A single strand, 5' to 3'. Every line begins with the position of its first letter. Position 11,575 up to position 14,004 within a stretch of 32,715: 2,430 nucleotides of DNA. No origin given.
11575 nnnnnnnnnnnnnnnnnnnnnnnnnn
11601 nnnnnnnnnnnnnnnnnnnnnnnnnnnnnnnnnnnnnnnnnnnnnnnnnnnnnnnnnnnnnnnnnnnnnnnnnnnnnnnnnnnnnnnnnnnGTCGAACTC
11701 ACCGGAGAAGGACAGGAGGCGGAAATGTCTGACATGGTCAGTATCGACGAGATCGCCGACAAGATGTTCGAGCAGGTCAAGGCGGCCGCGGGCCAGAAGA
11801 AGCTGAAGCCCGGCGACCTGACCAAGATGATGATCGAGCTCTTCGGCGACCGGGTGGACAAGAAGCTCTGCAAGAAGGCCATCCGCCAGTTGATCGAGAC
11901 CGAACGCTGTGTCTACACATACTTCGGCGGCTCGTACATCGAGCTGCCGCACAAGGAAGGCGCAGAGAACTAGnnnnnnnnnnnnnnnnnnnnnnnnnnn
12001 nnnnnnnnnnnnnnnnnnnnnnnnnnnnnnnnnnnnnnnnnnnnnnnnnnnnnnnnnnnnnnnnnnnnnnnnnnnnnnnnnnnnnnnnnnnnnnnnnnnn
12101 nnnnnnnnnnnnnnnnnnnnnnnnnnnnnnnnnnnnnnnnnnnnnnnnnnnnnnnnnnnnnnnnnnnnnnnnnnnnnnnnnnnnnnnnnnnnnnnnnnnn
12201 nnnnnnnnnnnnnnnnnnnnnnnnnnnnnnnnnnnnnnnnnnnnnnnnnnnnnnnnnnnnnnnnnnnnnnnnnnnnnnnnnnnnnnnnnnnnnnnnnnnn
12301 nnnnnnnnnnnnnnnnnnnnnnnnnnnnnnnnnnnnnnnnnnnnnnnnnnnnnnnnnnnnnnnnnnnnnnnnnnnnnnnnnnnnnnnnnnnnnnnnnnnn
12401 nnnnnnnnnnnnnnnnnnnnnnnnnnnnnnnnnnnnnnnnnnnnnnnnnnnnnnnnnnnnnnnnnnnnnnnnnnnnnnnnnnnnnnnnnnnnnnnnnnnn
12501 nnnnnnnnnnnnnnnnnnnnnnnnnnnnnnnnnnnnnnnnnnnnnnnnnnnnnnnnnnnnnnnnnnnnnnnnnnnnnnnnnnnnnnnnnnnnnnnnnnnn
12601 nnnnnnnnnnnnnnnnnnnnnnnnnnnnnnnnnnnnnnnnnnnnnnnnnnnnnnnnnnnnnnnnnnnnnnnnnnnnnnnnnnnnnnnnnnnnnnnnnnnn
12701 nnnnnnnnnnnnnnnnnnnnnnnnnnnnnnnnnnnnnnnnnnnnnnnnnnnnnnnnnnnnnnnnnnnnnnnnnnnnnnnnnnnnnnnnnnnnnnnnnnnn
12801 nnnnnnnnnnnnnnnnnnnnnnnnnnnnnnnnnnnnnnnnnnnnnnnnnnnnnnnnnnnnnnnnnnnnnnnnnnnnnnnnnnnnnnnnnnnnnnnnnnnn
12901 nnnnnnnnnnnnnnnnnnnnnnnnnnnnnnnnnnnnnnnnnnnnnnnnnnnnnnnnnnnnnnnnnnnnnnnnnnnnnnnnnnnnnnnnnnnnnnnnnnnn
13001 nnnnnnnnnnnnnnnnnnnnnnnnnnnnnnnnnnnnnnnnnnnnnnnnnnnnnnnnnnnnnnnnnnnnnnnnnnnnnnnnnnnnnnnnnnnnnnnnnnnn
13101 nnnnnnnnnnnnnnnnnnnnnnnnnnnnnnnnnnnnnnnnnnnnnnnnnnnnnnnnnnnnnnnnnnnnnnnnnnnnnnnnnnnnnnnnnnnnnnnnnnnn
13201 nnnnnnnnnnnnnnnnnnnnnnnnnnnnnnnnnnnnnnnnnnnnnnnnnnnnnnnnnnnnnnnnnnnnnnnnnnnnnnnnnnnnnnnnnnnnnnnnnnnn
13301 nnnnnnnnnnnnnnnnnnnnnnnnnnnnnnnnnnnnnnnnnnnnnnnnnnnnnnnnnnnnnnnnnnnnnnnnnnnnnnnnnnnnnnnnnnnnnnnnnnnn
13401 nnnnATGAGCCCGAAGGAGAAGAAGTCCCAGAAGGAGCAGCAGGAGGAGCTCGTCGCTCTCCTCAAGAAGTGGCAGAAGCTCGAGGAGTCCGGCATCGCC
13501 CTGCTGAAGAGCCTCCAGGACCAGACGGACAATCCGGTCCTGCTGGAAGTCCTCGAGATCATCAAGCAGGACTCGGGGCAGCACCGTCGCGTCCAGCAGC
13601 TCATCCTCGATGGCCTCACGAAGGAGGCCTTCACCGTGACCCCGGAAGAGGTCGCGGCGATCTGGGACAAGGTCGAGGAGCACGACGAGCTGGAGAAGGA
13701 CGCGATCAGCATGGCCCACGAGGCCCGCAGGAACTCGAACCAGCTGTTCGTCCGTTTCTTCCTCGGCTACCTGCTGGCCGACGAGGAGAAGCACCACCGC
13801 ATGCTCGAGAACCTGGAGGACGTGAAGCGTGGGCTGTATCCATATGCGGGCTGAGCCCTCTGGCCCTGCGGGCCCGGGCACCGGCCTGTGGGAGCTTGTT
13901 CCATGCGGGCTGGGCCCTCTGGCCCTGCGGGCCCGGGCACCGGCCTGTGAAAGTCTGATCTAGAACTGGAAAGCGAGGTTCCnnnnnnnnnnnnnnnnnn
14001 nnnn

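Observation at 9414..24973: One locus carries both dsrD/dsrT (reducer hallmarks) and dsrL (oxidiser hallmark), with no dsrEFH in view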

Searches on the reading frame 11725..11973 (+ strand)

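Call 3: search_protein_families(library=pfam, proteins=[window:11725-11973:+])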
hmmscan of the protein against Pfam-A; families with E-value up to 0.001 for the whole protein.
window:11725-11973:+ (82 aa): 0 families

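Call 4: search_protein_families(library=ncbifam, proteins=[window:11725-11973:+])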
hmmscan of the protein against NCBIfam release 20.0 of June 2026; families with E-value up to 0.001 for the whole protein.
window:11725-11973:+ (82 aa): 0 families

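Call 6: search_protein_families(library=pfam, max_evalue=10, proteins=[window:11725-11973:+])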
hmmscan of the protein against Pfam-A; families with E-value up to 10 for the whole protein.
window:11725-11973:+ (82 aa): 3 families
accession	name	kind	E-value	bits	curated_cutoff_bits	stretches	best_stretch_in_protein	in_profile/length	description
PF07106.19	TBPIP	-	0.028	14.8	22.8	1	38-70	24-56/62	TBPIP/Hop2 winged helix domain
PF09840.14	DUF2067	-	0.11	12.5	24.9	1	12-59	10-59/187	Uncharacterized protein conserved in archaea (DUF2067)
PF13354.11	Beta-lactamase2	-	0.24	11.1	22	1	10-79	117-188/214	Beta-lactamase enzyme family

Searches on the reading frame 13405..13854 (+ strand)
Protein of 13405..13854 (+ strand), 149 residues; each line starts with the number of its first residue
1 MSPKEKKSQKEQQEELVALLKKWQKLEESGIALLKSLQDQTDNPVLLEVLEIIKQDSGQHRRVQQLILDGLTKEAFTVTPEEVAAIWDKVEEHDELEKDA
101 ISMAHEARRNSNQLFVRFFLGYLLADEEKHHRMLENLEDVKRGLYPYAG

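Call 14: search_protein_families(library=pfam, max_evalue=1, proteins=[window:13405-13854:+])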
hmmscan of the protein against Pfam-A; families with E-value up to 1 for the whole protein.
window:13405-13854:+ (149 aa): 3 families
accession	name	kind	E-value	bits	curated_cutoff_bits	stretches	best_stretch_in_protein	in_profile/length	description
PF17776.6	NLRC4_HD2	-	0.0083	17.1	33.1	1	86-130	27-69/121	NLRC4 helical domain HD2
PF16197.11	KAsynt_C_assoc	-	0.34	11.8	33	0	4-57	47-100/111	Ketoacyl-synthetase C-terminal extension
PF18363.6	PI_PP_I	-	0.55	10.9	28.5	0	5-42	22-59/94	Phosphoinositide phosphatase insertion domain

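Call 55: search_protein_families(library=ncbifam, proteins=[window:13405-13854:+], max_evalue=0.01)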
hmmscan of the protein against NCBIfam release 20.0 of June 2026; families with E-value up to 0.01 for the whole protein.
window:13405-13854:+ (149 aa): 0 families
